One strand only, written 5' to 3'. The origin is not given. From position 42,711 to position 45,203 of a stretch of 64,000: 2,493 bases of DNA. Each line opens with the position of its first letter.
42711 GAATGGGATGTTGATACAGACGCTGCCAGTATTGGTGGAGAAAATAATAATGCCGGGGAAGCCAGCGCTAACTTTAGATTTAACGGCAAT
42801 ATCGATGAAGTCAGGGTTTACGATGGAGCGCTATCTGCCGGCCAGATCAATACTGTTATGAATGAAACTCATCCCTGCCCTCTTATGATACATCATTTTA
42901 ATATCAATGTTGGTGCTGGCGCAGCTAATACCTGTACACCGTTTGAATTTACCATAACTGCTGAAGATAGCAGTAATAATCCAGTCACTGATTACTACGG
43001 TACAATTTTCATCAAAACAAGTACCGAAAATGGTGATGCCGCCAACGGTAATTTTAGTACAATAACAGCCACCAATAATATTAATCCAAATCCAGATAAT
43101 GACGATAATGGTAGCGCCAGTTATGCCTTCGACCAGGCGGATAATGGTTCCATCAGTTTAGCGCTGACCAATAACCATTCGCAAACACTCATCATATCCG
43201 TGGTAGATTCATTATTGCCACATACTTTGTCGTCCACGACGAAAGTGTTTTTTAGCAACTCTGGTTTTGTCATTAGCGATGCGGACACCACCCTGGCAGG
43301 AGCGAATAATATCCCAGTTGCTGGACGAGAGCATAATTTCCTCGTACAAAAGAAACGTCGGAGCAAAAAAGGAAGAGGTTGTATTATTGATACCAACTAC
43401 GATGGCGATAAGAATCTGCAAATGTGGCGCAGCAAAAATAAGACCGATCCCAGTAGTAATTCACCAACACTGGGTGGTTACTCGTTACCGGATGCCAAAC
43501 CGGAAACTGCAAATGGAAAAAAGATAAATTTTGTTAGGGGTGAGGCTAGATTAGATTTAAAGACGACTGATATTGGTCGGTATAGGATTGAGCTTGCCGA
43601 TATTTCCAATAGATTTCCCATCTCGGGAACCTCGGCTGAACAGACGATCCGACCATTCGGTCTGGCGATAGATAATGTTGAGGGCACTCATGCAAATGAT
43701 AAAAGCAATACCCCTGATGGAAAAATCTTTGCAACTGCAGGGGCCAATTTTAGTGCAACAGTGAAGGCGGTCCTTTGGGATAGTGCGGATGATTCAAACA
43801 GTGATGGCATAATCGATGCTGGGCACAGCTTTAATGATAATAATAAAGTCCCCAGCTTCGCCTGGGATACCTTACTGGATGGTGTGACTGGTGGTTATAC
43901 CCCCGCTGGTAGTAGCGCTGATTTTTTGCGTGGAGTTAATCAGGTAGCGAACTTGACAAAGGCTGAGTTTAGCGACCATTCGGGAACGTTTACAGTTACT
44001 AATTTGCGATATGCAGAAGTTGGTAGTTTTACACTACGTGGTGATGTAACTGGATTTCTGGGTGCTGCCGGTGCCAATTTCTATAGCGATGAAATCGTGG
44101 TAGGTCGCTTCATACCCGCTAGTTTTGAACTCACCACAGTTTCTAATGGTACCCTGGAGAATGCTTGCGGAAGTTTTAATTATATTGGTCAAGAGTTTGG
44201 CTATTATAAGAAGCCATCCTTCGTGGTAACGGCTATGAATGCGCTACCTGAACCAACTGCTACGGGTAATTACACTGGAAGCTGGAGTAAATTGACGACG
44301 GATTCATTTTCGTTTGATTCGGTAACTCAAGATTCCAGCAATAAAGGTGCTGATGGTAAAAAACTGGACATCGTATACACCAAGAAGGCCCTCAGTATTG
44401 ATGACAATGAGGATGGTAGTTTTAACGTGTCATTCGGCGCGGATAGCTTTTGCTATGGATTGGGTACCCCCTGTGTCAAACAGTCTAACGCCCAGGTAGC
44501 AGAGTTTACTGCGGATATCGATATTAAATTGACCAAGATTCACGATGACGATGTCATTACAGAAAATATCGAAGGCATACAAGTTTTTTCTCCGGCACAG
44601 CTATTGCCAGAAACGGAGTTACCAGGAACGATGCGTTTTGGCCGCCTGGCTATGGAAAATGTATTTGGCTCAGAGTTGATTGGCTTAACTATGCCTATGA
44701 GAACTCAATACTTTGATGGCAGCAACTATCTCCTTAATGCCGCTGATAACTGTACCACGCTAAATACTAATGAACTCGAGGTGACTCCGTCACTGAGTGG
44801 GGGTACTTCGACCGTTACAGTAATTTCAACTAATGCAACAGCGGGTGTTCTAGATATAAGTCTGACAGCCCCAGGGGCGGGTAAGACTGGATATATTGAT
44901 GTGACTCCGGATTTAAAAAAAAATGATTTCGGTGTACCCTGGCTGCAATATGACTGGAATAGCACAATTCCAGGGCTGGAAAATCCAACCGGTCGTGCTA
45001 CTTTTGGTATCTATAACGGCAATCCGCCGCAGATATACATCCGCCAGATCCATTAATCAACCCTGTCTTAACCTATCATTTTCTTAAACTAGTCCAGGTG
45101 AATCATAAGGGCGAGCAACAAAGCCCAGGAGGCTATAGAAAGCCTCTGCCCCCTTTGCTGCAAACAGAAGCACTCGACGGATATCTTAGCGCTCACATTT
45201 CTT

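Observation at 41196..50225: Tandem pair of giant secreted MshQ-like LamG proteins with no pilus machinery nearby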

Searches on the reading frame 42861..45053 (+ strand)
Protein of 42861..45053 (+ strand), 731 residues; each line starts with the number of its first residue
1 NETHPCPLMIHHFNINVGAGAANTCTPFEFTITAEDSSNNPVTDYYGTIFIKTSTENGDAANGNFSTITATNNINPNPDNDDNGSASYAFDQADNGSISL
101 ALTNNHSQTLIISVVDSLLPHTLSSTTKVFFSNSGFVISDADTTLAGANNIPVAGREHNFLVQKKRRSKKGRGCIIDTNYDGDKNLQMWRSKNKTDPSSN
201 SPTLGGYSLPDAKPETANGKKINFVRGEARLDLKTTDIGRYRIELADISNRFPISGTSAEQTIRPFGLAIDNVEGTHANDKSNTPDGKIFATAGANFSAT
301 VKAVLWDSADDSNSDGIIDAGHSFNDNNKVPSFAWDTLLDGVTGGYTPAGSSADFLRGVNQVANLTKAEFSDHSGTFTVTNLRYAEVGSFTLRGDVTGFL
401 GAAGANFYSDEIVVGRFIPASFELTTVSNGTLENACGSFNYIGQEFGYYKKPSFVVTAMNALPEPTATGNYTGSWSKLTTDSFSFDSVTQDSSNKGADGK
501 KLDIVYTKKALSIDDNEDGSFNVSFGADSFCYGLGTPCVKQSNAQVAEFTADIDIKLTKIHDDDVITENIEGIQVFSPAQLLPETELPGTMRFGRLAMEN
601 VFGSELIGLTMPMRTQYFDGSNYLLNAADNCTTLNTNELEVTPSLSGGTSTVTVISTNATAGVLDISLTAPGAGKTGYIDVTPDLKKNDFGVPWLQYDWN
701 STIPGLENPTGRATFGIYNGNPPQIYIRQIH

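Call 54: predict_structure(alignment_id=A4)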
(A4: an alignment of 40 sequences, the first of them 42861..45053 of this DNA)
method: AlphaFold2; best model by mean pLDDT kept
length: 731 residues; sequences in the alignment: 40
mean_pLDDT: 85.1   pTM: 0.71
mean pLDDT of the five models: 85.1, 84.4, 83.9, 83.0, 82.5
residues with pLDDT >= 90: 411; 70-90: 220; 50-70: 65; < 50: 35
segments of 3 or more residues with pLDDT < 50: 1-5, 356-366, 579-583, 720-731
pLDDT, mean of each block of 10 residues (from residue 1): 55 86 87 86 87 86 78 69 82 85 90 85 81 91 78 93 92 88 94 81 93 81 96 93 90 87 91 92 93 92 93 90 89 72 70 45 47 78 90 80 75 92 92 92 93 95 92 94 91 91 94 95 95 89 91 89 88 55 60 95 93 96 95 94 95 95 96 94 83 87 74 79 38 36
secondary structure, 60 per line:
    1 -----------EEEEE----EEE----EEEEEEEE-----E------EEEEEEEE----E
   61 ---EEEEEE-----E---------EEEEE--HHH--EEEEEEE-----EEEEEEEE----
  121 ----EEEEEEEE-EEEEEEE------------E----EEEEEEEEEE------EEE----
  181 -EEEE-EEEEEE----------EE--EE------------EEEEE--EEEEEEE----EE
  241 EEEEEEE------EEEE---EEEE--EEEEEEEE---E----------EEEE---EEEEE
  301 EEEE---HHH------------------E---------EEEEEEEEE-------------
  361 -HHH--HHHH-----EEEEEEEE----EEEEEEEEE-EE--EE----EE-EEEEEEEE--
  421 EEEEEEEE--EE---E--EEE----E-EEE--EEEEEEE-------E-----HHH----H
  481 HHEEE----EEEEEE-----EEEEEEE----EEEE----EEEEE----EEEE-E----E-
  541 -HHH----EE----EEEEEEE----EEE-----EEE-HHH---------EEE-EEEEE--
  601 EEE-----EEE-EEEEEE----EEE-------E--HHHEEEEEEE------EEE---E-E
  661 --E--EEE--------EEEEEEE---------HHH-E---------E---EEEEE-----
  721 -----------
elements in order (helices of 4 or more, strands of 3 or more residues): E12-16 E21-23 E28-35 E48-55 E64-69 E85-89 E97-103 E109-116 E125-132 E134-140 E158-167 E174-176 E182-185 E187-192 E221-225 E228-234 E239-247 E254-257 E261-264 E267-274 E289-292 E296-304 E339-347 H367-370 E376-383 E388-396 E411-418 E421-428 E439-441 E448-450 E453-459 E483-485 E490-495 E501-507 E512-515 E520-524 E529-532 E555-561 E566-568 E574-576 E590-592 E594-598 E601-603 E609-611 E613-618 E623-625 E639-645 E652-654 E666-668 E677-683 E711-715

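Call 56: search_solved_structures(query=A4, max_evalue=0.01)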
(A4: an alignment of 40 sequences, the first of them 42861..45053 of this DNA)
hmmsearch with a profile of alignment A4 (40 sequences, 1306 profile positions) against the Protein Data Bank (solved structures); distinct sequences matched with E-value up to 0.01: 2.
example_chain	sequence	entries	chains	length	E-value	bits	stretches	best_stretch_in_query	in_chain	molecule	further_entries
4qvs_A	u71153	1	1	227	1.5e-09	39.6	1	330-541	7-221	S-layer domain-containing protein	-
5hon_A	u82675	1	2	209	0.00043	21.6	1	458-541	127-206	Extracellular arabinanase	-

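Call 57: fold_search(model_id=the predicted structure, library=pdb)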
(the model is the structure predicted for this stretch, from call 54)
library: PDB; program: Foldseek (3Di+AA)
matches with E <= 10: 1869; with E <= 0.001: 212
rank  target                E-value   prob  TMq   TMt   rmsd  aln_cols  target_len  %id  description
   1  3b43                  4.6e-12  1.00  0.13  0.16  29.3       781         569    8  I-band fragment I65-I70 from titin (released 2008-01-22)
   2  8beg_A                1.6e-11  1.00  0.15  0.16  28.2       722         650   11  Structure of Ig-like domains from PrgB (released 2022-11-30)
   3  4aq1_A                2.8e-11  1.00  0.11  0.12  41.2       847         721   10  Structure of the SbsB S-layer protein of Geobacillus stearothermophilus PV72p2 in complex with nanobody KB6 (released 2012-06-13)
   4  9ijj_O                3.2e-10  1.00  0.15  0.11  31.0       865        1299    7  In situ structure of the central apparatus in mouse sperm axoneme. (released 2025-06-04)
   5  8uin_A                3.7e-10  1.00  0.11  0.12  41.9       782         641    9  Structure of the C3bBb-albicin complex (released 2024-05-08)
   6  7som_D                3.7e-10  1.00  0.13  0.07  39.2       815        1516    9  Ciliary C2 central pair apparatus isolated from Chlamydomonas reinhardtii (released 2022-04-13)
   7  9qk2_F                1.3e-09  1.00  0.11  0.12  42.8       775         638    8  Structure of the Complement classical and lectin pathway C3 convertase in complex with substrate C3 (released 2025-12-24)
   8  3prx_A                1.3e-09  1.00  0.12  0.07  42.5       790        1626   10  Structure of Complement C5 in Complex with CVF and SSL7 (released 2011-01-19)
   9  7s63_A                1.3e-09  1.00  0.12  0.07  39.4       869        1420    7  Native-form oocyte/egg Alpha-2-Macroglobulin (A2Moo) tetramer (released 2022-01-05)
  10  9u5z_E                1.4e-09  1.00  0.14  0.09  47.5       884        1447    8  C3 convertases zymogen C4b2 in activation state (released 2026-01-14)
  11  1cwv                  1.5e-09  1.00  0.15  0.21  26.2       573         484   10  CRYSTAL STRUCTURE OF INVASIN: A BACTERIAL INTEGRIN-BINDING PROTEIN (released 1999-10-13)
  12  3cu7_A                1.7e-09  1.00  0.17  0.10  32.8       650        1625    8  Human Complement Component 5 (released 2008-06-10)
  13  8cem_F                1.7e-09  1.00  0.12  0.13  41.4       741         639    9  Structure of bovine native C3, re-refinement (released 2023-04-05)
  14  5i5k_A                1.7e-09  1.00  0.12  0.07  41.4       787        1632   10  Structure of complement C5 in complex with eculizumab (released 2016-03-16)
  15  6ehg_A                1.7e-09  1.00  0.12  0.13  44.5       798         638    9  complement component C3b in complex with a nanobody (released 2018-02-14)
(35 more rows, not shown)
